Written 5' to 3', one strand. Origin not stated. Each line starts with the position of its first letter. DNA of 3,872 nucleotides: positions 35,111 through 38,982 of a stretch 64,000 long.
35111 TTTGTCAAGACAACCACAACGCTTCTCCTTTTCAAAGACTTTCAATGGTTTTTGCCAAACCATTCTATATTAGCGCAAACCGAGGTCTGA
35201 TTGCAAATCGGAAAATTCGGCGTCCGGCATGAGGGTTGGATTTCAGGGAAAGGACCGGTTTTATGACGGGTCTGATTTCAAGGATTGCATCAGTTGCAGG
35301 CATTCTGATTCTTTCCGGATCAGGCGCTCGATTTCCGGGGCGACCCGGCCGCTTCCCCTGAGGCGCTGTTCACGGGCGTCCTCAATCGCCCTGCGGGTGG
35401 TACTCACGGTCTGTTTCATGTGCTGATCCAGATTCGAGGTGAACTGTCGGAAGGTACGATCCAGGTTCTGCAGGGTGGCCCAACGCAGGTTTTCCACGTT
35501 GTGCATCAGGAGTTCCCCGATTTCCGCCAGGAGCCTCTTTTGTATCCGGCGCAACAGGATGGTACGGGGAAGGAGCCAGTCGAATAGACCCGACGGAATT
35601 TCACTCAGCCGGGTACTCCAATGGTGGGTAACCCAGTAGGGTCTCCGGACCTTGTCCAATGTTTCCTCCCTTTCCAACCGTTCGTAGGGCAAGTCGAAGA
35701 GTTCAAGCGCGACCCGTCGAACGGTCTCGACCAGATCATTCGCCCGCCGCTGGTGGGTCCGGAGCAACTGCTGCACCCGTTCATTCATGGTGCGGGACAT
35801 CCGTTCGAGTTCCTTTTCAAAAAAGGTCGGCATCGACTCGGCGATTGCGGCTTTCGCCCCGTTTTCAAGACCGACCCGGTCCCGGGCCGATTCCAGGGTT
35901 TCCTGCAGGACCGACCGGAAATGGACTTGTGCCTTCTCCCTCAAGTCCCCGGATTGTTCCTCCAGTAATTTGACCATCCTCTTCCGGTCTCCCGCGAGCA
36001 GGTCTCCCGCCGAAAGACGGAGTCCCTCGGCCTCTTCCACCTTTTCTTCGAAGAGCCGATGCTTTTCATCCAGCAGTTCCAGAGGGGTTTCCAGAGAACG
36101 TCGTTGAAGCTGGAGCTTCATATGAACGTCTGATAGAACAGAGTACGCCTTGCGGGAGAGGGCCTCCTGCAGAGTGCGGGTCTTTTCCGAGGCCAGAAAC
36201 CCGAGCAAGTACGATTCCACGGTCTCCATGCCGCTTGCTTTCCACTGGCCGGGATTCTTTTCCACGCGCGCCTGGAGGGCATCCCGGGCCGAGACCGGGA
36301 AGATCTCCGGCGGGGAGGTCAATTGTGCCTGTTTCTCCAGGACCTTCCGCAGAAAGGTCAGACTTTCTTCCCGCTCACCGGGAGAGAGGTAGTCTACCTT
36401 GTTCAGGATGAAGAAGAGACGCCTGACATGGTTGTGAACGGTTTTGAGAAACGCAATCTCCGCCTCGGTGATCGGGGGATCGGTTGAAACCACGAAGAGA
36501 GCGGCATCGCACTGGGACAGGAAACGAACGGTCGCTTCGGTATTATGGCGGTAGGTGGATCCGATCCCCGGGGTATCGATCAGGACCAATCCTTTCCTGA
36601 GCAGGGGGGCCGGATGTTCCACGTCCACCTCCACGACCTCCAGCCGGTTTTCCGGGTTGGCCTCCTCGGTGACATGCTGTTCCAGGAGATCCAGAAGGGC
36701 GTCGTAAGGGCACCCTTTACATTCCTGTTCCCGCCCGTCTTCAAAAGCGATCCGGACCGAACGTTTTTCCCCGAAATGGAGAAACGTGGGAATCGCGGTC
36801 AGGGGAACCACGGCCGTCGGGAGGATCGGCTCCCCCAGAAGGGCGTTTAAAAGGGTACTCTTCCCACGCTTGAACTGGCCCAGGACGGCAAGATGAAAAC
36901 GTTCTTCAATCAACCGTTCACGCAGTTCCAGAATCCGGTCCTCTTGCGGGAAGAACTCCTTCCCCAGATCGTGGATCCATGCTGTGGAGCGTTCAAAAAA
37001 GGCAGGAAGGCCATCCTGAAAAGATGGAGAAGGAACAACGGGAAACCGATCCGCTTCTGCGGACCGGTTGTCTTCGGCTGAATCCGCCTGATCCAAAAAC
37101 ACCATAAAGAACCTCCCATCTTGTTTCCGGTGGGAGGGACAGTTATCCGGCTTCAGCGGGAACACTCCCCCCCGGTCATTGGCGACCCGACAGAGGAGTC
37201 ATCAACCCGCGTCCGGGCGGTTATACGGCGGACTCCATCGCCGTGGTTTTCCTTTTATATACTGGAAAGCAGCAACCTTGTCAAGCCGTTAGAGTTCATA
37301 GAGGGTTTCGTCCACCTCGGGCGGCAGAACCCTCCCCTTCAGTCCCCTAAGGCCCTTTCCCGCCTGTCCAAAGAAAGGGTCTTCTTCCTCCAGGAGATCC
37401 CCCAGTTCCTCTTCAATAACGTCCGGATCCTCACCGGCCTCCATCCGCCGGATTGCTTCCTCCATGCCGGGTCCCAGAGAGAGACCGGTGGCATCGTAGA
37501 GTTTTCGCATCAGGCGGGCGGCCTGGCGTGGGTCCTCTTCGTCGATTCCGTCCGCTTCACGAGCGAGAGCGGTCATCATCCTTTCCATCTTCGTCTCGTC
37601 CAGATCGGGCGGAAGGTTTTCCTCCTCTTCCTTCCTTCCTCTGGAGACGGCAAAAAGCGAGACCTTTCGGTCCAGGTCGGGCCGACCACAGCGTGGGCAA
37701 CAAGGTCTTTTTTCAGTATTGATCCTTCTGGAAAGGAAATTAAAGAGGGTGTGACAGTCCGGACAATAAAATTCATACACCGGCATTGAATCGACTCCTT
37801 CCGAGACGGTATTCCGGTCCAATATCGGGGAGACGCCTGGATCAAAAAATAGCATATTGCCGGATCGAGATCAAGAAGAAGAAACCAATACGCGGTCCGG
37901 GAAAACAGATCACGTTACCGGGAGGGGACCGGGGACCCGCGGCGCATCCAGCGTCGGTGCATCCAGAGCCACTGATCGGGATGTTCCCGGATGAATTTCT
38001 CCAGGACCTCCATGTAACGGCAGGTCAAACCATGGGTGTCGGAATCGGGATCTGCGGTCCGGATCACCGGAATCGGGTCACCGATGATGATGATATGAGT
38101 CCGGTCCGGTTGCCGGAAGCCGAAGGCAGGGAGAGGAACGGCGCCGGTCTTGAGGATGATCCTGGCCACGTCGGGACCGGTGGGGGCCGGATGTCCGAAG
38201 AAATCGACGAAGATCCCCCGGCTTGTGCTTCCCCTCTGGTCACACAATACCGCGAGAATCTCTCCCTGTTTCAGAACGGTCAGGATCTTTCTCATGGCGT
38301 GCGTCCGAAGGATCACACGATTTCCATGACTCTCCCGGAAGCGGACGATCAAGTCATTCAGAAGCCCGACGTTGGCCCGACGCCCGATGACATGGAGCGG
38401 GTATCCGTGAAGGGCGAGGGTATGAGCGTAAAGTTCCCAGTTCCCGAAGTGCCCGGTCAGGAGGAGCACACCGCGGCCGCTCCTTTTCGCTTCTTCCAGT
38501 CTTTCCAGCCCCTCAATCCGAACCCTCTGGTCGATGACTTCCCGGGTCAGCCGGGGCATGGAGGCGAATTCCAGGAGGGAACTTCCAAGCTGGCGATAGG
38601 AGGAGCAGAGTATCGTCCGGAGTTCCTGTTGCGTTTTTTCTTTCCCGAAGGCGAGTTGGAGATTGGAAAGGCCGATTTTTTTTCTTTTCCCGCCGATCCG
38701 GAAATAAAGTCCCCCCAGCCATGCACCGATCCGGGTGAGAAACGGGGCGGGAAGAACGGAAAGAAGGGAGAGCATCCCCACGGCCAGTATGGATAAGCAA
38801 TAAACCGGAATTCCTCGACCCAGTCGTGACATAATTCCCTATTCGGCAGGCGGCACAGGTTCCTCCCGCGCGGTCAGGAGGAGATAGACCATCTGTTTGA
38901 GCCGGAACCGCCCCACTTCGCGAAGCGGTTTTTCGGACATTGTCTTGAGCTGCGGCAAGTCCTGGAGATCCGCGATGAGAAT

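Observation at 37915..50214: Large co-directional lipid A/envelope glycosylation locus with a split ArnA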

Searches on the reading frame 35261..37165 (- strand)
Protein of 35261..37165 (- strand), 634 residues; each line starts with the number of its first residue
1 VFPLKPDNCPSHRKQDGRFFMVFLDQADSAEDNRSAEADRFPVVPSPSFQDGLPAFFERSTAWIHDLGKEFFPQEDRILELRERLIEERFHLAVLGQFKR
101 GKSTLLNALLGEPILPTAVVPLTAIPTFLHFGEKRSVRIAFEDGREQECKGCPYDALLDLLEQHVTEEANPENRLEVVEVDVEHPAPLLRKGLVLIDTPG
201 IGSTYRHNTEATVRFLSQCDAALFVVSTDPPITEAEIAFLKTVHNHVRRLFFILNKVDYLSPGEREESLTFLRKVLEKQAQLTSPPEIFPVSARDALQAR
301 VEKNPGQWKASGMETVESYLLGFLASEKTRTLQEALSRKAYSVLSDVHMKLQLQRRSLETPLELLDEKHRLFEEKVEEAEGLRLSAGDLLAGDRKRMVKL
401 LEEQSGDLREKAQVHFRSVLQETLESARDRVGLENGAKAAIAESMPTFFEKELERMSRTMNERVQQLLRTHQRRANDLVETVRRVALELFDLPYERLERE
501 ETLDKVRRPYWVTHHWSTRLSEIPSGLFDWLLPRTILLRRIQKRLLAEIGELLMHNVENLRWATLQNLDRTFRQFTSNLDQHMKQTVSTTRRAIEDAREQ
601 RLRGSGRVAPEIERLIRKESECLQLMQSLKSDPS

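Call 5: search_protein_families(library=pfam, proteins=[window:35261-37165:-], max_evalue=0.01)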
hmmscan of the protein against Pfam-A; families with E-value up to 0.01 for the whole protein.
window:35261-37165:- (634 aa): 4 families
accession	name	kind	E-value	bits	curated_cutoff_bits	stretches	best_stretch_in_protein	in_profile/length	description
PF00350.29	Dynamin_N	-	5e-28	98.7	27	1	92-257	1-168/168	Dynamin family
PF00009.33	GTP_EFTU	-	2.3e-08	34.3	26.5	1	192-298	70-174/188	Elongation factor Tu GTP binding domain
PF01926.29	MMR_HSR1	-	3.4e-08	34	21.9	1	92-256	2-113/113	50S ribosome-binding GTPase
PF03193.22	RsgA_GTPase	-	8.2e-05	22.9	30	0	76-117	95-134/174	RsgA GTPase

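Call 95: search_protein_families(library=ncbifam, proteins=[window:35261-37105:-], max_evalue=0.00001)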
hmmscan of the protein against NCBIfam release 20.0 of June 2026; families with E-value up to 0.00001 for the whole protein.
window:35261-37105:- (614 aa): 9 families
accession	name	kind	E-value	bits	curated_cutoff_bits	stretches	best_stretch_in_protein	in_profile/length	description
NF052648.1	DynmDynABac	equivalog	1.8e-21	75.8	1600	1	66-241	38-203/1187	dynamin GTPase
NF000908.1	PRK00089.1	equivalog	4.8e-11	42.5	237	1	173-276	53-153/291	GTPase Era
TIGR03594.1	GTPase_EngA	equivalog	1.6e-10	40.6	306.7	0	171-276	223-332/432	ribosome biogenesis GTPase Der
NF049994.1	slr1306_fam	domain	1.4e-09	37.1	490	1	175-341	142-311/470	slr1306 family protein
TIGR00231.1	small_GTP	domain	4.9e-09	36.2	42.5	1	69-274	3-150/164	GTP-binding protein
TIGR03918.1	GTP_HydF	equivalog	1.5e-07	30.6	325.55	0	173-246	58-134/392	[FeFe] hydrogenase H-cluster maturation GTPase HydF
TIGR00436.1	era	equivalog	3e-07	30.1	116.25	0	173-274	50-147/270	GTPase Era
NF007368.0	PRK09866.1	equivalog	1.6e-06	26.7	1146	1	69-162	69-155/742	clamp-binding protein CrfC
NF041922.1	DLP_LeoA_gen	subfamily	7.2e-06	25.3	325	0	171-240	95-175/532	LeoA/HP0731 family dynamin-like GTPase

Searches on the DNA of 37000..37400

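Call 53: search_rna_families(source=window, start=37000, end=37400, threshold=evalue, max_evalue=0.01, show_alignments=1)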
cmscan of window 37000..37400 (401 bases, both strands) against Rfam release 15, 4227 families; matches with E-value up to 0.01: 1.
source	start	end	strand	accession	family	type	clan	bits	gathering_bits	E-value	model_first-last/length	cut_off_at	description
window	37186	37251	-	RF01734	Fluoride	Cis-reg; riboswitch;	-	40.4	34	6e-10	1-64/64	no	Fluoride riboswitch aptamer (crcB RNA motif)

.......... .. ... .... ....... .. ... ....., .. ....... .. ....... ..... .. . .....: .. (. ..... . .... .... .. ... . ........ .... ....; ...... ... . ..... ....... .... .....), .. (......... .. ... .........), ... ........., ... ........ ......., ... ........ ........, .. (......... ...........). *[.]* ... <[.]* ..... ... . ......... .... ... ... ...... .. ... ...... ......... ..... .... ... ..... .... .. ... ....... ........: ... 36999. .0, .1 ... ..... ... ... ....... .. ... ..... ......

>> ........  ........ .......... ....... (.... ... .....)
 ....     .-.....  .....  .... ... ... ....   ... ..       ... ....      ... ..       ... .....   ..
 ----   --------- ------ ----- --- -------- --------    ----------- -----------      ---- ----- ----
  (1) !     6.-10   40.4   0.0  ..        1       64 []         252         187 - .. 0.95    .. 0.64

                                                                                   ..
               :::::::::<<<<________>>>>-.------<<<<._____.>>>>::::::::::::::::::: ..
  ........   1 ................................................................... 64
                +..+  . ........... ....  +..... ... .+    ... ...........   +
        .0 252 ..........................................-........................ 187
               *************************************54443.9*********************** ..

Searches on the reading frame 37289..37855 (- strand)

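Call 5: search_protein_families(library=pfam, proteins=[window:37289-37855:-], max_evalue=0.01)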
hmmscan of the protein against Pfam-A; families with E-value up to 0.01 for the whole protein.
window:37289-37855:- (188 aa): 1 family
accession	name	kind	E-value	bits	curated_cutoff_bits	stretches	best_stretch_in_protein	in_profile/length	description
PF09723.15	Zn_ribbon_8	-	1.3e-09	38.3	34.4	1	24-64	1-40/41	Zinc ribbon domain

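Call 95: search_protein_families(library=ncbifam, proteins=[window:37289-37855:-], max_evalue=0.00001)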
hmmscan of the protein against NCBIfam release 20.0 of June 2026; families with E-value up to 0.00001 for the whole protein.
window:37289-37855:- (188 aa): 1 family
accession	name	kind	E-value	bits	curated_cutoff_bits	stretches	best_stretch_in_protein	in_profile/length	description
TIGR02605.1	CxxC_CxxC_SSSS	subfamily_domain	1.3e-11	44.4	31.3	1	24-72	1-50/52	FmdB family zinc ribbon protein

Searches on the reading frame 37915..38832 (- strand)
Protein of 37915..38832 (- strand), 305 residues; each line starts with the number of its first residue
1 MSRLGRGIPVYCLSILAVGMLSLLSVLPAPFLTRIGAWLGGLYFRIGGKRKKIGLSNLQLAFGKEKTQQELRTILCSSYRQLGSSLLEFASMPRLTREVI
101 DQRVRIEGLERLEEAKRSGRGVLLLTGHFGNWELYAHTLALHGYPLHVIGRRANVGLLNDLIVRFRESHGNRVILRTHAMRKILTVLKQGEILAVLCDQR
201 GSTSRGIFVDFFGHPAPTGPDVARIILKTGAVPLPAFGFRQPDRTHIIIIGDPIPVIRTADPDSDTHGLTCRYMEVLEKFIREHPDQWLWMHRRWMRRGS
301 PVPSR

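Call 5: search_protein_families(library=pfam, proteins=[window:37915-38832:-], max_evalue=0.01)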
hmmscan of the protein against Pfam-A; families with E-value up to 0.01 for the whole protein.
window:37915-38832:- (305 aa): 1 family
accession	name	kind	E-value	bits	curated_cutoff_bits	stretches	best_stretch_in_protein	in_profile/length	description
PF03279.18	Lip_A_acyltrans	-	3.6e-59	200.8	22.3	1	8-296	10-294/295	Bacterial lipid A biosynthesis acyltransferase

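Call 95: search_protein_families(library=ncbifam, proteins=[window:37915-38832:-], max_evalue=0.00001)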
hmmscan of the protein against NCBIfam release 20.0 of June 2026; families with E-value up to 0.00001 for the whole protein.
window:37915-38832:- (305 aa): 17 families
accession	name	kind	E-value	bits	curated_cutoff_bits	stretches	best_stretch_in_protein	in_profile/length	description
NF006270.0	PRK08419.1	equivalog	2.1e-49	168.4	248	1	19-297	12-290/298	lipid A biosynthesis lauroyl acyltransferase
TIGR02207.1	lipid_A_htrB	subfamily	3e-43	148.3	297.8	1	9-299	10-295/303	LpxL/LpxP family Kdo(2)-lipid IV(A) lauroyl/palmitoleoyl acyltransferase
NF005120.0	PRK06553.1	equivalog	3.6e-41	141.5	273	1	14-296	24-307/308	lipid A biosynthesis lauroyl acyltransferase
NF005340.0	PRK06860.1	subfamily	3.4e-35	121.7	398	1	9-300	16-302/309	lipid A biosynthesis lauroyl acyltransferase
NF006437.0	PRK08733.1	equivalog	9.7e-34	116.9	540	1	16-298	23-297/306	LpxL/LpxP family Kdo(2)-lipid IV(A) lauroyl/palmitoleoyl acyltransferase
NF006487.0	PRK08905.1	equivalog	3.8e-32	111.5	281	1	20-300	6-279/290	lysophospholipid acyltransferase family protein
NF004191.0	PRK05646.1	equivalog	5.7e-30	104.5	491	1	9-299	13-299/310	lipid A biosynthesis lauroyl acyltransferase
TIGR02208.1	lipid_A_msbB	equivalog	9e-30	104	336.05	1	9-293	12-292/305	lauroyl-Kdo(2)-lipid IV(A) myristoyltransferase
NF006507.0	PRK08943.1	subfamily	4.3e-29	101.6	337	1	9-292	22-301/322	lipid A biosynthesis (KDO)2-(lauroyl)-lipid IVA acyltransferase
NF005399.0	PRK06946.1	subfamily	6.8e-28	97.7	343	1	14-300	7-288/294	lipid A biosynthesis lauroyl acyltransferase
NF004569.0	PRK05906.1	equivalog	1.4e-27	96.6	439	2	117-298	137-315/454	lipid A biosynthesis lauroyl acyltransferase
NF004190.0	PRK05645.1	equivalog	3.2e-27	95.4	377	1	16-299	8-288/295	lysophospholipid acyltransferase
NF005150.0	PRK06628.1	equivalog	5.1e-27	95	350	1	51-296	50-289/290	lipid A biosynthesis lauroyl acyltransferase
NF005919.0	PRK07920.1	equivalog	8.2e-27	94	209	1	24-297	22-295/311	phosphatidylinositol mannoside acyltransferase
NF006432.0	PRK08706.1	equivalog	9e-27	94.1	384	1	18-299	5-282/289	lipid A biosynthesis lauroyl acyltransferase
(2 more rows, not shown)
